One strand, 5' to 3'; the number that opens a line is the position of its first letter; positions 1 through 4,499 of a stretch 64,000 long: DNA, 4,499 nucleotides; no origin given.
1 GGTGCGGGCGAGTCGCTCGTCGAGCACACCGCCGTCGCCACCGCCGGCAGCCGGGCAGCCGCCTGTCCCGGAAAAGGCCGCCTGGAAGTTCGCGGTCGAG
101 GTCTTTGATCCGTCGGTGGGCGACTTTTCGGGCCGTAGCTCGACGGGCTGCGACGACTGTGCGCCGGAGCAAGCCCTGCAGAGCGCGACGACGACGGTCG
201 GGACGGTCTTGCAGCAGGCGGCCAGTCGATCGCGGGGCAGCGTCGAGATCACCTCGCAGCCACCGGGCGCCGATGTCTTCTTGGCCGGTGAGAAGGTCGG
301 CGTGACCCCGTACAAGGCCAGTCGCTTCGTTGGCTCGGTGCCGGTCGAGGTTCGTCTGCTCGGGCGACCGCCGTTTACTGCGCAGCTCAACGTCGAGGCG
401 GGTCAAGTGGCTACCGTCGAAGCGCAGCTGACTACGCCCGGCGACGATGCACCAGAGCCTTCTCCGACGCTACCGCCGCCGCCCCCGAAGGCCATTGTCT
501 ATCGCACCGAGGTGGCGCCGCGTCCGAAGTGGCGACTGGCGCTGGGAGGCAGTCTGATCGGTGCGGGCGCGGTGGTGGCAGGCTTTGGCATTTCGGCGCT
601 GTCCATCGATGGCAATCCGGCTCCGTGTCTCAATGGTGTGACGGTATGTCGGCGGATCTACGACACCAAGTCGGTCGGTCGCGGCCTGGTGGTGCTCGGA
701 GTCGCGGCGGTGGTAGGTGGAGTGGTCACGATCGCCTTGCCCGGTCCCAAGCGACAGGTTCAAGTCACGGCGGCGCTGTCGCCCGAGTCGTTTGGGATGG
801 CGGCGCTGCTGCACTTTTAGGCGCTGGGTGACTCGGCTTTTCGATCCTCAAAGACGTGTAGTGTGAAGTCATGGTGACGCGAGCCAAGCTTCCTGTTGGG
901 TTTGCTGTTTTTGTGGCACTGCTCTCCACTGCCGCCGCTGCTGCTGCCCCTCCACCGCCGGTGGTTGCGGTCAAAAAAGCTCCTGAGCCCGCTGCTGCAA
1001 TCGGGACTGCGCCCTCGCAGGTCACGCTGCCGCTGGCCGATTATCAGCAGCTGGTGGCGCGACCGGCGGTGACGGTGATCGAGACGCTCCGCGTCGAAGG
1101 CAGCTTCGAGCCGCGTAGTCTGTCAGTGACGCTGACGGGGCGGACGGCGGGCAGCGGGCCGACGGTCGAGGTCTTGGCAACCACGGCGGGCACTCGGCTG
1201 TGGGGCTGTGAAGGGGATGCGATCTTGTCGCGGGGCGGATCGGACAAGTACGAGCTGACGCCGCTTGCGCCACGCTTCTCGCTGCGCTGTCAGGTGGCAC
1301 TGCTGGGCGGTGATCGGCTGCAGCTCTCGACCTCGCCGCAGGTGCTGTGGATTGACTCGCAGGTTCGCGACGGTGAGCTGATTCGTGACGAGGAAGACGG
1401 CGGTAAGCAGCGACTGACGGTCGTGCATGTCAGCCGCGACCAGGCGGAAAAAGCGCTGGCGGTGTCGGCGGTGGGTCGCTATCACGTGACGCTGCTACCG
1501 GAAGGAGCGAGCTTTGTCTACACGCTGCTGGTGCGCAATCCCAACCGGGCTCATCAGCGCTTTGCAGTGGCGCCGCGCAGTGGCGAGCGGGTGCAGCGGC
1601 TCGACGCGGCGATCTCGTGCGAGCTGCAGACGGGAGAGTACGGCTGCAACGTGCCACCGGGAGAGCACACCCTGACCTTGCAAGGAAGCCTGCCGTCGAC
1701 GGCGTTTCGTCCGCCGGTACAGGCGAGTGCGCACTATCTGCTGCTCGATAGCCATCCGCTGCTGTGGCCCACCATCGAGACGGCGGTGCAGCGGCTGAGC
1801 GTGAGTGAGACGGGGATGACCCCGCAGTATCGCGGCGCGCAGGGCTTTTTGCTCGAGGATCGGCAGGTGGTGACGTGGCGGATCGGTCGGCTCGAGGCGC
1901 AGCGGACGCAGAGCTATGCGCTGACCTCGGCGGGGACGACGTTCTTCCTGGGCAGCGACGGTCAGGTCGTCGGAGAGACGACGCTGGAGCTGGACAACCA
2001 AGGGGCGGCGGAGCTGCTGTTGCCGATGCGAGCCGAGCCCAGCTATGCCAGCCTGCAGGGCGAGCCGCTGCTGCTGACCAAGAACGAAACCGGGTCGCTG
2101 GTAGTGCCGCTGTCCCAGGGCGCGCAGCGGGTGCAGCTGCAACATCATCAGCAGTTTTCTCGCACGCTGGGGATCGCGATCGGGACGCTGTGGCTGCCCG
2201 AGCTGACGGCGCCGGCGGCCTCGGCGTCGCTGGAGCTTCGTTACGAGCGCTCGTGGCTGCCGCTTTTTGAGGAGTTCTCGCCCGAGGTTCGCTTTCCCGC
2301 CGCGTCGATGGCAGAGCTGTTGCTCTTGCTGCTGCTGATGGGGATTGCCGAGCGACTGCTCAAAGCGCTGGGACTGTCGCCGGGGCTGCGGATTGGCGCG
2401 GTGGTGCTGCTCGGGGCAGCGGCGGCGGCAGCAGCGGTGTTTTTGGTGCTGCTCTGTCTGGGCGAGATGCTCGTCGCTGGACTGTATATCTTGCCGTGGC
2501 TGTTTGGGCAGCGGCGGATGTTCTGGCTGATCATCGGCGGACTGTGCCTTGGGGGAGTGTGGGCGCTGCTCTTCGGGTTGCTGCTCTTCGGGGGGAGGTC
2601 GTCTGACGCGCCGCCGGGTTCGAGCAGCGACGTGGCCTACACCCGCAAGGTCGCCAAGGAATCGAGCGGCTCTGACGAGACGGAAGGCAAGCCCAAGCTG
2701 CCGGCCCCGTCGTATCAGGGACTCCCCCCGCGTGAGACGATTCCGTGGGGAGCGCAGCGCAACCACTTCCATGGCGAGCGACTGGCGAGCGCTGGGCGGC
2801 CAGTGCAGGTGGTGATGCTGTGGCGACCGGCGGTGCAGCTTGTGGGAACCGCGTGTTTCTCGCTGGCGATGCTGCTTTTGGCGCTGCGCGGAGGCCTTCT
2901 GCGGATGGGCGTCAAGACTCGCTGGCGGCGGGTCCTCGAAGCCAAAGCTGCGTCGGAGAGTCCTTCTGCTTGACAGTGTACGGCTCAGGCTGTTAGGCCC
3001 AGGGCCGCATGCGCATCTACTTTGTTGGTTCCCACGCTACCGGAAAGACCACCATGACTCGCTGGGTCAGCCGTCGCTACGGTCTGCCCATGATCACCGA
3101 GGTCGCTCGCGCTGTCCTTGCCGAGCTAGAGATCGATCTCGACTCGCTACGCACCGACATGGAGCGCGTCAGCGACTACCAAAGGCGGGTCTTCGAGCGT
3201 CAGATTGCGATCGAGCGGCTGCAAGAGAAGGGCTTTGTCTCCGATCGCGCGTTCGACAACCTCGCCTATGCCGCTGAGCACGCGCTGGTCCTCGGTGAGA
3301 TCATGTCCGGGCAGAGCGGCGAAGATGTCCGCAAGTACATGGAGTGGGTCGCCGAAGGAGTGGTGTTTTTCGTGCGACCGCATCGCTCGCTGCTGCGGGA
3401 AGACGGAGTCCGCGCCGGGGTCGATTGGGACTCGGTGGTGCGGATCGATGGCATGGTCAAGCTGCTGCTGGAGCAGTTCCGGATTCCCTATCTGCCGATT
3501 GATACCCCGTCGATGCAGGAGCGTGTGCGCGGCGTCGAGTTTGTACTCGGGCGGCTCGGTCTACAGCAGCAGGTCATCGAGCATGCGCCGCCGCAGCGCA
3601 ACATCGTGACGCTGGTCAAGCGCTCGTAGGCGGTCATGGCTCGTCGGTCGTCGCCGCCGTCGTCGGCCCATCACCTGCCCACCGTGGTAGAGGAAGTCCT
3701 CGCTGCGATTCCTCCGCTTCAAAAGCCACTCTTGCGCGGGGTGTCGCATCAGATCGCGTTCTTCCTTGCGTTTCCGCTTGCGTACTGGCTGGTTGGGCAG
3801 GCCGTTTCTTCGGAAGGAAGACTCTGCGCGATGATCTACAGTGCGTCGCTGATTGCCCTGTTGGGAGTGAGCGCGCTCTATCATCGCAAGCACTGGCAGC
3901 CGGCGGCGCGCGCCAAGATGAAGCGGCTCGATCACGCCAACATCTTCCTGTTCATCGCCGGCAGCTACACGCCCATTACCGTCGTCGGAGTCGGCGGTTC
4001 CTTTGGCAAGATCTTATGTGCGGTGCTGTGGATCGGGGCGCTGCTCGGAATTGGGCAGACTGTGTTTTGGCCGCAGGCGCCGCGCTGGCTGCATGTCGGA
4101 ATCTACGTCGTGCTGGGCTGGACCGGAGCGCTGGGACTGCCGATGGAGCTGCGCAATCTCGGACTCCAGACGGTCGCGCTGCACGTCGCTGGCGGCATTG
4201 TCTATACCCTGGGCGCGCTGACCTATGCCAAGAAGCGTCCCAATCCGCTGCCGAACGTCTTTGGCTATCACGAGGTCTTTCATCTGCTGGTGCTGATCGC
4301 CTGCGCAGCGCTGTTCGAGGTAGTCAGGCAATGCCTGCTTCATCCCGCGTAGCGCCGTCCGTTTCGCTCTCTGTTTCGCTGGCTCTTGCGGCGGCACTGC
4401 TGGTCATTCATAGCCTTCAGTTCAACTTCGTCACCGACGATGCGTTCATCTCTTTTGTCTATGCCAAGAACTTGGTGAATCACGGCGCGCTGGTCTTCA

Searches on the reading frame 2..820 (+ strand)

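Call 18: search_protein_families(library=pfam, proteins=[window:2-820:+], max_evalue=0.0001)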
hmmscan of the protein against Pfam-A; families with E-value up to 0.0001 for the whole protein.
window:2-820:+ (272 aa): 1 family
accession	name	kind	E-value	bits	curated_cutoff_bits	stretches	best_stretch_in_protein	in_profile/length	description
PF08308.17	PEGA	-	6.6e-07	29.6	20.8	1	79-144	2-68/71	PEGA domain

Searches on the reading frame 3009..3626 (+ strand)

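Call 18: search_protein_families(library=pfam, proteins=[window:3009-3626:+], max_evalue=0.0001)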
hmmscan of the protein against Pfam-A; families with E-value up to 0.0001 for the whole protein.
window:3009-3626:+ (206 aa): 1 family
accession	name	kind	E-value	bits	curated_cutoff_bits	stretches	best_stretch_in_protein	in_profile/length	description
PF13521.12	AAA_28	-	6.8e-14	52.8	27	1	2-172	1-164/164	AAA domain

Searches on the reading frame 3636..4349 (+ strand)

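Call 18: search_protein_families(library=pfam, proteins=[window:3636-4349:+], max_evalue=0.0001)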
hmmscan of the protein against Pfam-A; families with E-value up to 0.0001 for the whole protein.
window:3636-4349:+ (238 aa): 1 family
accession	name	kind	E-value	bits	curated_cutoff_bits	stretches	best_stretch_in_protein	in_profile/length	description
PF03006.26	HlyIII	-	5e-43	147.8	26.2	1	29-225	4-222/224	Haemolysin-III related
